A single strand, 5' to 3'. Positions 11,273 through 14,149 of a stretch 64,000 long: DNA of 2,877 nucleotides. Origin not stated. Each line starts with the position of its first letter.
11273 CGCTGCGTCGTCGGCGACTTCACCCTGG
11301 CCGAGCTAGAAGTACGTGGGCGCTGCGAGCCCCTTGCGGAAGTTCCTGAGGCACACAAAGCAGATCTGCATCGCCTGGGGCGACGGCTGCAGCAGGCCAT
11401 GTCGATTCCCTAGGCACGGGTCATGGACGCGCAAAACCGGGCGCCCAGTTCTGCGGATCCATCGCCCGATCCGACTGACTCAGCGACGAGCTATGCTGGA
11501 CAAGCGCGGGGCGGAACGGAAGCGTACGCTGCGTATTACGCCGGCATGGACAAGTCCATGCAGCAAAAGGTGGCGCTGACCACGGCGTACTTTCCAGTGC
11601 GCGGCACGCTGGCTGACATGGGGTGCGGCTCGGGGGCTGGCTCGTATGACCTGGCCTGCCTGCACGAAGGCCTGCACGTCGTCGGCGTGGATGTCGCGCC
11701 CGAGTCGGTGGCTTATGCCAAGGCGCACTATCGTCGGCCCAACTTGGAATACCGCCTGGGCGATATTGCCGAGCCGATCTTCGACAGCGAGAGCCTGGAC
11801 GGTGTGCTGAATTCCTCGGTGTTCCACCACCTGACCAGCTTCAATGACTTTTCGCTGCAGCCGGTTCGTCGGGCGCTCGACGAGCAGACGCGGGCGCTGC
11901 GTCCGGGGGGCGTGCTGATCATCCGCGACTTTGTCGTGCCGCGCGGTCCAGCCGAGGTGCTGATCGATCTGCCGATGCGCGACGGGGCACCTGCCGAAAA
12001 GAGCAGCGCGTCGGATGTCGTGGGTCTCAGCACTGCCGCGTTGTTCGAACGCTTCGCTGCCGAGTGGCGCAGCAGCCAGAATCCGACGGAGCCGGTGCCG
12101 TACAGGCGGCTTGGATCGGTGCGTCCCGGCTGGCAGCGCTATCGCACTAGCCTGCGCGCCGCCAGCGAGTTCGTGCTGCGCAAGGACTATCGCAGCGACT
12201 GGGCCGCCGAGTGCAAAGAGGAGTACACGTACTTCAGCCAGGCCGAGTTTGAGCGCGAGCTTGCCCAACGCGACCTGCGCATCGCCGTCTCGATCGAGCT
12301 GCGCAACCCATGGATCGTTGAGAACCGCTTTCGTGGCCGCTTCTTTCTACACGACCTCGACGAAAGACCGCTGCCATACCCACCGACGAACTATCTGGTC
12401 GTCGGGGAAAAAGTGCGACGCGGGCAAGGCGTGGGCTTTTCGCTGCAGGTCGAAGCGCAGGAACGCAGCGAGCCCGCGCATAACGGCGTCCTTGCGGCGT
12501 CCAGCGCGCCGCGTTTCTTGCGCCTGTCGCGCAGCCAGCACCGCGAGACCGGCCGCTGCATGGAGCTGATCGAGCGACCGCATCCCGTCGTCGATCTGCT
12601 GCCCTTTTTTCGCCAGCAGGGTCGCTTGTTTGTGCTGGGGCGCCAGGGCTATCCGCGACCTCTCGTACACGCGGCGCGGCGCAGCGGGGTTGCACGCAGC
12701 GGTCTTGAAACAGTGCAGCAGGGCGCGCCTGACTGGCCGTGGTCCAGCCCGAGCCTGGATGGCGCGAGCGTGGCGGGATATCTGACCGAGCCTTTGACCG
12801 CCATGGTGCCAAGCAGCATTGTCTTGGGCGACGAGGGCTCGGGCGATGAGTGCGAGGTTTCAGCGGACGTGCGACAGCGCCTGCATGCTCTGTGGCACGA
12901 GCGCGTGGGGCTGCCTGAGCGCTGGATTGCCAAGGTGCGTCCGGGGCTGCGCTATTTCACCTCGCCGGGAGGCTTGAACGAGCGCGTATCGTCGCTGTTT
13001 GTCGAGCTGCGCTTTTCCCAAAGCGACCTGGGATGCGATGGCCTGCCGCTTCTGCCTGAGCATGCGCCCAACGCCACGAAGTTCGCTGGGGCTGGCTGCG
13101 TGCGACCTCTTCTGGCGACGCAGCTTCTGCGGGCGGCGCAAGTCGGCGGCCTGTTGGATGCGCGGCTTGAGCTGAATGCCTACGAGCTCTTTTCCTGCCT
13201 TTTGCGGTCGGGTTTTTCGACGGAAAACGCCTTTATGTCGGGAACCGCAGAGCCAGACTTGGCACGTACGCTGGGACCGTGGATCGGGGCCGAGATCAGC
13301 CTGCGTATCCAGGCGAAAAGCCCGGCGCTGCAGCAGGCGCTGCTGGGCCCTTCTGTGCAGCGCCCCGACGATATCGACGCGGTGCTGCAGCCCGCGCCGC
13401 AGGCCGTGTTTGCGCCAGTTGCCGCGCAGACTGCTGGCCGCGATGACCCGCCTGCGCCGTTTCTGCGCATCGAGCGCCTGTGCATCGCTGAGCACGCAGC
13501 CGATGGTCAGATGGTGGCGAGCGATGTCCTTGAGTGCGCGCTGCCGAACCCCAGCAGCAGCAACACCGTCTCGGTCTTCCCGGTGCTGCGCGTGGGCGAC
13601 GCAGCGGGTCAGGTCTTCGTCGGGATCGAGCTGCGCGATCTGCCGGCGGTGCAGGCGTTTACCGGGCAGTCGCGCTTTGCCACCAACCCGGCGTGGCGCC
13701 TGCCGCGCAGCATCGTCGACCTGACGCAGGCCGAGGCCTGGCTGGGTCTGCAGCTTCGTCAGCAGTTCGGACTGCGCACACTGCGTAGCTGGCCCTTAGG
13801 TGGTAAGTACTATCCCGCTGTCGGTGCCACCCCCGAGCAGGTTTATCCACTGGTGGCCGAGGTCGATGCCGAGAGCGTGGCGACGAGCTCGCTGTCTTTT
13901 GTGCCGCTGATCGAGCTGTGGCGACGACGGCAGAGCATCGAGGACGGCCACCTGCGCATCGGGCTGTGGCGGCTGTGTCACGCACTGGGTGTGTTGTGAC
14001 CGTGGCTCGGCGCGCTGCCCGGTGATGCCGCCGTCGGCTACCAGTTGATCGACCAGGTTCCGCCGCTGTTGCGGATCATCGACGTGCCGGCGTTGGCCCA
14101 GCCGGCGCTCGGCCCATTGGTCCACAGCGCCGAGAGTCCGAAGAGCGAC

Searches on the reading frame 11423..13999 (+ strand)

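Call 9: search_protein_families(library=pfam, proteins=[window:11423-13999:+], max_evalue=0.001)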
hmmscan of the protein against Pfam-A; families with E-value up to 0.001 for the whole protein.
window:11423-13999:+ (858 aa): 7 families
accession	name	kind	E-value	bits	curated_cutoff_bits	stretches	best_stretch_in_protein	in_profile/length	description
PF08241.18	Methyltransf_11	-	9.7e-18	65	21.2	1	65-167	2-95/95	Methyltransferase domain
PF13649.12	Methyltransf_25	-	1.3e-13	51.8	27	1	65-163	3-97/97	Methyltransferase domain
PF13847.12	Methyltransf_31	-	9.2e-11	42.1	27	1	63-171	7-113/145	Methyltransferase domain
PF08242.18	Methyltransf_12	-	1.4e-10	42.2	30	1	65-165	2-98/98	Methyltransferase domain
PF00891.24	Methyltransf_2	-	2.8e-05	24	22.3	1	38-178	39-175/210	O-methyltransferase domain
PF13489.12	Methyltransf_23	-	7.3e-05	23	27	1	42-171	5-120/164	Methyltransferase domain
PF05175.20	MTS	-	0.00013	22.1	23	1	59-167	31-138/170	Methyltransferase small domain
